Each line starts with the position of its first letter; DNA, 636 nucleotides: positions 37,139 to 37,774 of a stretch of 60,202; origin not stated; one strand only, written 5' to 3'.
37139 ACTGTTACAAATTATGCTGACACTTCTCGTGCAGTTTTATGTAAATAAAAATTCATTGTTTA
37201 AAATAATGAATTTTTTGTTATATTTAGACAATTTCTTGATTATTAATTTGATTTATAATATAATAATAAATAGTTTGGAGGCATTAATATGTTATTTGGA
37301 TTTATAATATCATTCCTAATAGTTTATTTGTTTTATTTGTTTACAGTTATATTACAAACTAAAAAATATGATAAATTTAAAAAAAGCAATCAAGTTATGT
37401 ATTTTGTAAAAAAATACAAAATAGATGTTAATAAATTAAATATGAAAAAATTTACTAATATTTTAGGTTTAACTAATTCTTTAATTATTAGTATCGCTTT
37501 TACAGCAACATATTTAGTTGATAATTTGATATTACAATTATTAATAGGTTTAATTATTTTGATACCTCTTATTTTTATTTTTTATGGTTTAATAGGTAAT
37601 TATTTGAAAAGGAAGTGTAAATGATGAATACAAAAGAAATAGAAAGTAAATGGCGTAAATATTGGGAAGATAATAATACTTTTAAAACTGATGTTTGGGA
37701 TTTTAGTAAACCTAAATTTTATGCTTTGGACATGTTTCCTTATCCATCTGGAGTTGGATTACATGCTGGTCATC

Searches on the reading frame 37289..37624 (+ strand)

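Call 20: search_protein_families(library=pfam, proteins=[window:37289-37624:+], max_evalue=0.01)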
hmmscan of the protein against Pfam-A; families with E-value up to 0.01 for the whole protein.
window:37289-37624:+ (111 aa): 0 families

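Call 43: search_protein_families(library=ncbifam, proteins=[window:37289-37624:+], max_evalue=0.1)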
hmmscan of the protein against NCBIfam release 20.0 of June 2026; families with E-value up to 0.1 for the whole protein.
window:37289-37624:+ (111 aa): 1 family
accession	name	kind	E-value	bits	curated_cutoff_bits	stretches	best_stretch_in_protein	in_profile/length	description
NF033719.1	ind_deCO2_activ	equivalog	0.013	14.8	425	1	19-82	160-223/302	indoleacetate decarboxylase activase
